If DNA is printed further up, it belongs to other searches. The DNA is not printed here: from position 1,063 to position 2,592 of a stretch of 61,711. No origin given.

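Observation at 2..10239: Ten co-directional, translationally coupled genes tie a NarG/EbdA-type molybdoenzyme to adenylating, U32 and MqnC/E-CofH-type radical-SAM enzymes: candidate undescribed pathway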

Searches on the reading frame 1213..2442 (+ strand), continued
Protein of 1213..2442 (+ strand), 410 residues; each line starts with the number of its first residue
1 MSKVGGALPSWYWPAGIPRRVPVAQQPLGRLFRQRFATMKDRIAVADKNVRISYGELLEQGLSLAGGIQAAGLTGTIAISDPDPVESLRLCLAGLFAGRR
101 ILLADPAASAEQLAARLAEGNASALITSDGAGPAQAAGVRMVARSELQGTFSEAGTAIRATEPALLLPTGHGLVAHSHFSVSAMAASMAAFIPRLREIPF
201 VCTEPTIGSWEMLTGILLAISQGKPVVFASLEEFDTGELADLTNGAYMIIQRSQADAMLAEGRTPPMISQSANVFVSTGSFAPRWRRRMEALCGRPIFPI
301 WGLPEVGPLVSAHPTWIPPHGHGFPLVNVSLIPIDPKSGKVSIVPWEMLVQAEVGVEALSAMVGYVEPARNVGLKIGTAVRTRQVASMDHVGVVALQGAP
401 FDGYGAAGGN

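Call 67: search_protein_families(library=ncbifam, proteins=[L011:4298-5887:+, L011:6304-7914:+], max_evalue=0.00001)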
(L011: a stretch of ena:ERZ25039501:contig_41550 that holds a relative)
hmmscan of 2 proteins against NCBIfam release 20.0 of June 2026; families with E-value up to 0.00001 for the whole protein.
L011:4298-5887:+ (530 aa): 13 families
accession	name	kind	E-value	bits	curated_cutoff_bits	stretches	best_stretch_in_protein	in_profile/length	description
NF045689.1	BCarotKetCrtO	equivalog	1.7e-59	201.9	1000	1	5-524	3-540/563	beta-carotene ketolase CrtO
TIGR02734.1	crtI_fam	subfamily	2.2e-25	89.3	238.1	1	8-503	1-470/504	phytoene desaturase family protein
NF045637.1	carotdesatCrtDProt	equivalog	1.2e-18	67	580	1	9-287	2-274/485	1-hydroxycarotenoid 3,4-desaturase CrtD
TIGR02730.1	carot_isom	equivalog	2.7e-14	52.9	586.9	1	231-329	225-321/493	carotenoid isomerase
NF058655.1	CrtID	equivalog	1.3e-13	50.6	640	1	9-287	2-271/478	bifunctional phytoene desaturase/3,4-desaturase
TIGR02733.1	desat_CrtD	equivalog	1e-10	40.9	549.7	0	8-60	4-54/492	C-3',4' desaturase CrtD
NF042421.1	hydcarot_desat_CrtD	equivalog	1.7e-09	36.7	500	1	7-299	3-286/487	1-hydroxycarotenoid 3,4-desaturase CrtD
NF005560.0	PRK07233.1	equivalog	2.1e-09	36.7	252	0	9-45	4-40/435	hypothetical protein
TIGR02032.1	GG-red-SF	subfamily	6.8e-08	32.6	158.8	1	6-54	1-49/297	geranylgeranyl reductase family protein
TIGR03467.1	HpnE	equivalog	8.9e-07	28.6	283.05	0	9-43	2-36/430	hydroxysqualene dehydroxylase HpnE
NF040477.1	chlor_oxi_RclA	equivalog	1.6e-06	27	740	1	5-46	3-44/441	reactive chlorine resistance oxidoreductase RclA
NF009478.0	PRK12844.1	equivalog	2.1e-06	26.4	789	0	232-280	207-256/559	3-ketosteroid-delta-1-dehydrogenase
NF041080.1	DGGGPL_reductase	equivalog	8.5e-06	24.9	580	0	5-40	1-36/447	digeranylgeranylglycerophospholipid reductase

L011:6304-7914:+ (537 aa): 11 families
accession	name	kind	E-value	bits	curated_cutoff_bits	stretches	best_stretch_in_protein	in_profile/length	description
NF045689.1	BCarotKetCrtO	equivalog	1.6e-47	162.3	1000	1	5-522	3-537/563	beta-carotene ketolase CrtO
TIGR02734.1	crtI_fam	subfamily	3.9e-18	65.4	238.1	2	236-329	213-305/504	phytoene desaturase family protein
NF045637.1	carotdesatCrtDProt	equivalog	1.1e-14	53.8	580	1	238-307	219-287/485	1-hydroxycarotenoid 3,4-desaturase CrtD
TIGR02730.1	carot_isom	equivalog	7.1e-14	51.5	586.9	1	236-510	224-476/493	carotenoid isomerase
NF058655.1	CrtID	equivalog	8.2e-14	51.3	640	1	190-470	169-428/478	bifunctional phytoene desaturase/3,4-desaturase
NF009478.0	PRK12844.1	equivalog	4.6e-09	35.1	789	0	228-289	199-261/559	3-ketosteroid-delta-1-dehydrogenase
NF005560.0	PRK07233.1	equivalog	3.5e-08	32.7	252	0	9-61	4-59/435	hypothetical protein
NF006130.0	PRK08274.1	equivalog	2.9e-07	29.7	369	0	232-292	123-187/467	FAD-dependent tricarballylate dehydrogenase TcuA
TIGR00292.1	TIGR00292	equivalog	3.8e-07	29.6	148.3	1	6-44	22-60/254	sulfide-dependent adenosine diphosphate thiazole synthase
NF041160.1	DGGPL_Thplmales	equivalog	1.6e-06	27.3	780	0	5-48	3-46/396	digeranylgeranylglycerophospholipid reductase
NF042421.1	hydcarot_desat_CrtD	equivalog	2.6e-06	26.2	500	0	7-48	3-44/487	1-hydroxycarotenoid 3,4-desaturase CrtD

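Call 93: search_protein_families(library=ncbifam, proteins=[L001:1401-4256:+, L001:7152-9995:+, L001:322-1401:+], max_evalue=1e-20)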
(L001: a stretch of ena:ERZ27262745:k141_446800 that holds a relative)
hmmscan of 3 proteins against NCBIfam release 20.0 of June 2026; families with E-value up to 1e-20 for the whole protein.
L001:1401-4256:+ (952 aa): 15 families
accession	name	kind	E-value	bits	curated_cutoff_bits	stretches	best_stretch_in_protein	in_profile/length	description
TIGR03479.1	DMSO_red_II_alp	subfamily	6.8e-231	769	984.75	1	22-945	50-912/913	molybdopterin-dependent oxidoreductase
NF042978.1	EthbenzDh_ebdA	equivalog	2.2e-177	591.7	2000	1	18-947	66-976/977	ethylbenzene dehydrogenase subunit alpha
TIGR01580.1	narG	equivalog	4.4e-62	210.1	1084.15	1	106-354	151-411/1235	nitrate reductase subunit alpha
TIGR02166.1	dmsA_ynfE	subfamily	9.3e-47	159.6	777.7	1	12-282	27-296/794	DMSO/selenate family reductase complex A subunit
TIGR01591.1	Fdh-alpha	equivalog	5.6e-44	150.3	666.25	0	78-141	35-94/672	formate dehydrogenase subunit alpha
NF011566.1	PRK14990.1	exception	3.7e-37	127.8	1600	1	16-282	45-316/814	dimethylsulfoxide reductase subunit A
NF041885.1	selenate_YnfE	exception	3.4e-34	117.8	1675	1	16-282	35-303/805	selenate/tellurate reductase subunit YnfE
NF012032.0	PRK15488.1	equivalog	4.7e-33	114.2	694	0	76-140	78-142/759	thiosulfate reductase PhsA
NF047855.1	AssmNtatRedNasC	equivalog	5.9e-32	110.8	1100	0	200-286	183-264/708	assimilatory nitrate reductase catalytic subunit NasC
NF041884.1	selenate_YnfF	exception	4.4e-31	107.6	1650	1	15-282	30-296/798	selenate/tellurate reductase subunit YnfF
TIGR00509.1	bisC_fam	subfamily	1.2e-28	99.9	1017.55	0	568-688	416-530/772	molybdopterin guanine dinucleotide-containing S/N-oxide reductase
NF010055.0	PRK13532.1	equivalog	1.4e-26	93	904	0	12-447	28-417/830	nitrate reductase catalytic subunit NapA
TIGR01706.1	NAPA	equivalog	5.1e-24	84.6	930.55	0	14-454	30-424/830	periplasmic nitrate reductase subunit alpha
NF011682.0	PRK15102.1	equivalog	8.4e-22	77.1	909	0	566-666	472-571/829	trimethylamine-N-oxide reductase TorA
TIGR02164.1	torA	equivalog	6.8e-21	74.1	1465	0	566-665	468-566/824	trimethylamine-N-oxide reductase TorA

L001:7152-9995:+ (948 aa): 13 families
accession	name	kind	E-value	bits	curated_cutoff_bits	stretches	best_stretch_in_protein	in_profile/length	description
TIGR03479.1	DMSO_red_II_alp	subfamily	2.9e-214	714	984.75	1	22-940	49-911/913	molybdopterin-dependent oxidoreductase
NF042978.1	EthbenzDh_ebdA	equivalog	3.2e-170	568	2000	1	21-943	68-976/977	ethylbenzene dehydrogenase subunit alpha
TIGR01580.1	narG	equivalog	9.5e-52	175.8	1084.15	0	107-306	151-361/1235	nitrate reductase subunit alpha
TIGR02166.1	dmsA_ynfE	subfamily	3.6e-37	127.9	777.7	1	13-283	27-296/794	DMSO/selenate family reductase complex A subunit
TIGR01591.1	Fdh-alpha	equivalog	3.8e-37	127.7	666.25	0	79-141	35-93/672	formate dehydrogenase subunit alpha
NF012032.0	PRK15488.1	equivalog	3.6e-30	104.6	694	0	77-142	78-143/759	thiosulfate reductase PhsA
NF047855.1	AssmNtatRedNasC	equivalog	1.4e-28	99.6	1100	0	220-287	196-264/708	assimilatory nitrate reductase catalytic subunit NasC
NF041885.1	selenate_YnfE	exception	9.5e-26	89.8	1675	1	19-283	37-303/805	selenate/tellurate reductase subunit YnfE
NF011566.1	PRK14990.1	exception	1.5e-24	86.1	1600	0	31-283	59-316/814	dimethylsulfoxide reductase subunit A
TIGR00509.1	bisC_fam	subfamily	3.6e-24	85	1017.55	0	562-664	414-511/772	molybdopterin guanine dinucleotide-containing S/N-oxide reductase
NF041884.1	selenate_YnfF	exception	1e-22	79.9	1650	0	27-283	42-296/798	selenate/tellurate reductase subunit YnfF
TIGR01553.1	formate-DH-alph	equivalog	1.9e-22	78.9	814.2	0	208-460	225-462/1009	formate dehydrogenase-N subunit alpha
NF010055.0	PRK13532.1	equivalog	8.2e-21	73.9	904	0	44-437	54-406/830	nitrate reductase catalytic subunit NapA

L001:322-1401:+ (360 aa): 8 families
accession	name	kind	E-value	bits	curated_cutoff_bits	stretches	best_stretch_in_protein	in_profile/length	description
TIGR03478.1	DMSO_red_II_bet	subfamily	2.8e-93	312.4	480.7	1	3-336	1-321/321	DMSO reductase family type II enzyme, iron-sulfur subunit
NF042979.1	EthbenzDh_ebdB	equivalog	8e-86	288.1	740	1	2-340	17-347/354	ethylbenzene dehydrogenase subunit beta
TIGR01660.1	narH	equivalog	5.7e-34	117.4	524.05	0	113-235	168-273/492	nitrate reductase subunit beta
NF011569.0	PRK14993.1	equivalog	2.6e-28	99.1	416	0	166-267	120-222/244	tetrathionate reductase subunit TtrB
NF041715.1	arsenate_red_ArrB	equivalog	3.6e-25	88.9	450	0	201-270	160-228/233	arsenate respiratory reductase iron-sulfur subunit ArrB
NF045797.1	DsrO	equivalog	5.7e-24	84.8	200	0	165-267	122-234/235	sulfate reduction electron transfer complex DsrMKJOP subunit DsrO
TIGR02951.1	DMSO_dmsB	equivalog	1.3e-23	83.7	214.1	0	111-236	47-155/161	DMSO/selenate family reductase complex B subunit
TIGR03149.1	cyt_nit_nrfC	equivalog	2.5e-23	82.6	377.6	0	112-268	78-217/225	cytochrome c nitrite reductase Fe-S protein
